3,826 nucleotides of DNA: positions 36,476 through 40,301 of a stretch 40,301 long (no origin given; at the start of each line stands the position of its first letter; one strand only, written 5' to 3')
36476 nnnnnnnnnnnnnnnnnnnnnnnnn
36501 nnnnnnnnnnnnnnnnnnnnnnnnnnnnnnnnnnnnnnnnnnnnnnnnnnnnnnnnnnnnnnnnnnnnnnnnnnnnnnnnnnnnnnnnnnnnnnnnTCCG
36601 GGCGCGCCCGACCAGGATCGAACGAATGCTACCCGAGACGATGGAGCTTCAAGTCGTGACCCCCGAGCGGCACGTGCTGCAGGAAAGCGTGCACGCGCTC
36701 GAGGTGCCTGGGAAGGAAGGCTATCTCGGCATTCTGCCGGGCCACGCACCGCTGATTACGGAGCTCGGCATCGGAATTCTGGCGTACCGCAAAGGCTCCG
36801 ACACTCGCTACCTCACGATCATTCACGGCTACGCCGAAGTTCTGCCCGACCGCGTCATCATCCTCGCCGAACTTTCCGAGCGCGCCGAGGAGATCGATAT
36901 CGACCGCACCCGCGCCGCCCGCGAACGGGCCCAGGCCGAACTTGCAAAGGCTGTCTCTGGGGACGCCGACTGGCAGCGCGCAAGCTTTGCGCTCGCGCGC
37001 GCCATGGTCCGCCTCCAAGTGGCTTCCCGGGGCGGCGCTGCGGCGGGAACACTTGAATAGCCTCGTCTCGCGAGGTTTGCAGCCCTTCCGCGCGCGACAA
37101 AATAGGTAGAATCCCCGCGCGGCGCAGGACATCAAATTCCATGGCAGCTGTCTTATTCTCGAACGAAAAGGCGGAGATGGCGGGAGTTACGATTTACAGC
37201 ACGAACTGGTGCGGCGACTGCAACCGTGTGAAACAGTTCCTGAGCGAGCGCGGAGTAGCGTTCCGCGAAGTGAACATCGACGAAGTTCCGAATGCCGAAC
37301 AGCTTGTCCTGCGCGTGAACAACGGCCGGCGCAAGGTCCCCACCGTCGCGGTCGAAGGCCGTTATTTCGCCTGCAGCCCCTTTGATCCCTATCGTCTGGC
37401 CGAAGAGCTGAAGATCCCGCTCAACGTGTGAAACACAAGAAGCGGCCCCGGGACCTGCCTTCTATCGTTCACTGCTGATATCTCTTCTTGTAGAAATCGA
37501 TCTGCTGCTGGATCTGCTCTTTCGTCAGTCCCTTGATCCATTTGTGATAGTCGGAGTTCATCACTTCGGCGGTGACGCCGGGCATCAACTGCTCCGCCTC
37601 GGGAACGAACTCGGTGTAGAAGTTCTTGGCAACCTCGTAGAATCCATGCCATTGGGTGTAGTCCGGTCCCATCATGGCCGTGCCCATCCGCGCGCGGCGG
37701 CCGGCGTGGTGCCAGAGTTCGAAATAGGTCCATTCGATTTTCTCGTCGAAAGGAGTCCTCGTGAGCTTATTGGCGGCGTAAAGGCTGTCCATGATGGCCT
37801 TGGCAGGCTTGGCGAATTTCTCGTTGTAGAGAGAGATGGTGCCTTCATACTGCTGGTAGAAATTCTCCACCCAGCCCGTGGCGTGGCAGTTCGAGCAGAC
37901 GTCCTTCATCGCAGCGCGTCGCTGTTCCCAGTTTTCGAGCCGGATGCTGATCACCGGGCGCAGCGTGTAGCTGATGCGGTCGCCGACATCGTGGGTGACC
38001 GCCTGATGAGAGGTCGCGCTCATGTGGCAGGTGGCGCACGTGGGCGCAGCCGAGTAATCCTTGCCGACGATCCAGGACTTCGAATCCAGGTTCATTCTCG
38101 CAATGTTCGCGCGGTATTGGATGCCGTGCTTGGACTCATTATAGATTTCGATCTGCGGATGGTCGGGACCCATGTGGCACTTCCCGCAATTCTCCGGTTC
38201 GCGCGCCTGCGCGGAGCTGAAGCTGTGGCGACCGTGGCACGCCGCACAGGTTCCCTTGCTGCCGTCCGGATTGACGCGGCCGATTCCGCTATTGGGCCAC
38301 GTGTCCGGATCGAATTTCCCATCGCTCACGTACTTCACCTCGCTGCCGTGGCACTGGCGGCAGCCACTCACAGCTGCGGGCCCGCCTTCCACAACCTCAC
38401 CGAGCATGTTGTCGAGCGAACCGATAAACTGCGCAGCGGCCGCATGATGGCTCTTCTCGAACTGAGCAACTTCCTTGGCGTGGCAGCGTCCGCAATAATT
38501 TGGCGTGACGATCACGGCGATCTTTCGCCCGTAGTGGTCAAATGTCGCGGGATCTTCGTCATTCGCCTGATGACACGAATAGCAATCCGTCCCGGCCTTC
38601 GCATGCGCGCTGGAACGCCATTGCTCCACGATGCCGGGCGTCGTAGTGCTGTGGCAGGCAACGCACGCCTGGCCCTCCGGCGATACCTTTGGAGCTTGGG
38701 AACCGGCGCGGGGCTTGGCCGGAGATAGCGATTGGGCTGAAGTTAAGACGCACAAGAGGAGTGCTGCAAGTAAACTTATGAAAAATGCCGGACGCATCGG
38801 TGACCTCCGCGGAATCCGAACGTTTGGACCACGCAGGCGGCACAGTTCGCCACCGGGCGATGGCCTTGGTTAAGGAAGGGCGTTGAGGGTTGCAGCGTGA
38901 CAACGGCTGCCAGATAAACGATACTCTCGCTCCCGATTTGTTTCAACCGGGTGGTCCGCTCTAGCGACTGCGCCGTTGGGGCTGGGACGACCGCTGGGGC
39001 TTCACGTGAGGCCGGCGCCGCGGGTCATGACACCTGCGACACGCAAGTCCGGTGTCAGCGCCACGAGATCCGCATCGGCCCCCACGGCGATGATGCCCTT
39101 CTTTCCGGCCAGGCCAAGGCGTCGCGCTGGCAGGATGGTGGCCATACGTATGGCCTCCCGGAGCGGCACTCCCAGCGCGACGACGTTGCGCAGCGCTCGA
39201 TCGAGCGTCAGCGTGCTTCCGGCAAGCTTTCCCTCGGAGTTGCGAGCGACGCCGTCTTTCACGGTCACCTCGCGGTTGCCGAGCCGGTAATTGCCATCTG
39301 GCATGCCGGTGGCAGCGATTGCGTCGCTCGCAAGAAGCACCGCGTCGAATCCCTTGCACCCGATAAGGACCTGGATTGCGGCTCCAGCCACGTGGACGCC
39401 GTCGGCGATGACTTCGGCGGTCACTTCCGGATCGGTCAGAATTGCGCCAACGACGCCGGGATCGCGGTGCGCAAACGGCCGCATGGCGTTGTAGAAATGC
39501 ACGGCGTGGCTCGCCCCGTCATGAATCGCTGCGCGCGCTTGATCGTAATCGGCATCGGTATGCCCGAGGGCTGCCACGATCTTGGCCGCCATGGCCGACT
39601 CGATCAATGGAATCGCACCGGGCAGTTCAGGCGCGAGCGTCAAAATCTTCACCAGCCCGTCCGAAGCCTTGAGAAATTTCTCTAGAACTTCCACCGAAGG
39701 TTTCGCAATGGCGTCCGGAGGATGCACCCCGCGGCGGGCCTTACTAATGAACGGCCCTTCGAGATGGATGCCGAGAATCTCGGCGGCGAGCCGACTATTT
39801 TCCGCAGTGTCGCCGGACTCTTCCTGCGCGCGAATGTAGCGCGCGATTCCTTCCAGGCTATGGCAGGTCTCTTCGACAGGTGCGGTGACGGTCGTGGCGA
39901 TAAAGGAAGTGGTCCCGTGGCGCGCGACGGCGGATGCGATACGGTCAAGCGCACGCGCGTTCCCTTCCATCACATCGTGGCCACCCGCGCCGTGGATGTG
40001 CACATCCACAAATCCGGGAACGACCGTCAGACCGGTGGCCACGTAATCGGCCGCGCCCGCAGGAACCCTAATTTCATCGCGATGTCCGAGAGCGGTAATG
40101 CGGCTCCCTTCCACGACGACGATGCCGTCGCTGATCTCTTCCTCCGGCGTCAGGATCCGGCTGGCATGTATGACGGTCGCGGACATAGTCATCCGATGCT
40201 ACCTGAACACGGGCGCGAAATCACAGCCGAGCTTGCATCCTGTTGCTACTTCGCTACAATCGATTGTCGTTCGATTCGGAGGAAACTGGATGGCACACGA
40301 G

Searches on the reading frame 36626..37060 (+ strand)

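Call 77: search_protein_families(library=pfam, proteins=[window:36626-37060:+], max_evalue=0.00001)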
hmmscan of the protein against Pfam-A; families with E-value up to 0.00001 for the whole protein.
window:36626-37060:+ (144 aa): 2 families
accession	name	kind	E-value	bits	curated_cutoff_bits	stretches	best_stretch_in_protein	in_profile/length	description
PF02823.21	ATP-synt_DE_N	-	4.7e-23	81.4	27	1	6-82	1-78/80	ATP synthase, Delta/Epsilon chain, beta-sandwich domain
PF00401.25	ATP-synt_DE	-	6.9e-12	45.8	24.6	1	88-133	1-46/47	ATP synthase, Delta/Epsilon chain, long alpha-helix domain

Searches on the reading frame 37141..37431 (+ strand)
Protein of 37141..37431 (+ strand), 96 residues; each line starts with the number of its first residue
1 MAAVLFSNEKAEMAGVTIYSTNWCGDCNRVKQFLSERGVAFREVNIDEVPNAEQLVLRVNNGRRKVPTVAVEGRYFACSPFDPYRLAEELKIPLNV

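Call 77: search_protein_families(library=pfam, proteins=[window:37141-37431:+], max_evalue=0.00001)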
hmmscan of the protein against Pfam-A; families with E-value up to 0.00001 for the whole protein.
window:37141-37431:+ (96 aa): 1 family
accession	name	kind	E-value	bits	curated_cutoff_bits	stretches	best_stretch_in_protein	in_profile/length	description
PF00462.30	Glutaredoxin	-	5.4e-17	62.2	22.9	1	16-75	1-59/60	Glutaredoxin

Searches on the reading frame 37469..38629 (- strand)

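Call 77: search_protein_families(library=pfam, proteins=[window:37469-38629:-], max_evalue=0.00001)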
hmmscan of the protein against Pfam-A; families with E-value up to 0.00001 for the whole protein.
window:37469-38629:- (386 aa): 3 families
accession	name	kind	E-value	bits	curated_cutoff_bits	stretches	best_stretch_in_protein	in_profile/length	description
PF13447.11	Multi-haem_cyto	-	8.8e-27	94.5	21.9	1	125-290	95-262/269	Seven times multi-haem cytochrome CxxCH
PF14522.11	Cytochrome_C7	-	1.1e-08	35.2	24.8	0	87-152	13-66/67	Cytochrome c7 and related cytochrome c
PF13435.11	Cytochrome_C554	-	2.3e-07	32.1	20.8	0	148-210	2-63/84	Cytochrome c554 and c-prime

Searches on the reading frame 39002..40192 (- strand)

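Call 77: search_protein_families(library=pfam, proteins=[window:39002-40192:-], max_evalue=0.00001)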
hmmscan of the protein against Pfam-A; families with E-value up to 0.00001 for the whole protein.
window:39002-40192:- (396 aa): 2 families
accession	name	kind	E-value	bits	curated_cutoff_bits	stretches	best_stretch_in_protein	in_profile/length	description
PF01979.26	Amidohydro_1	-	1.4e-30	107.2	25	1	56-392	1-342/345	Amidohydrolase family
PF07969.17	Amidohydro_3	-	1.7e-14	54.6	29.7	1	342-382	407-447/472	Amidohydrolase family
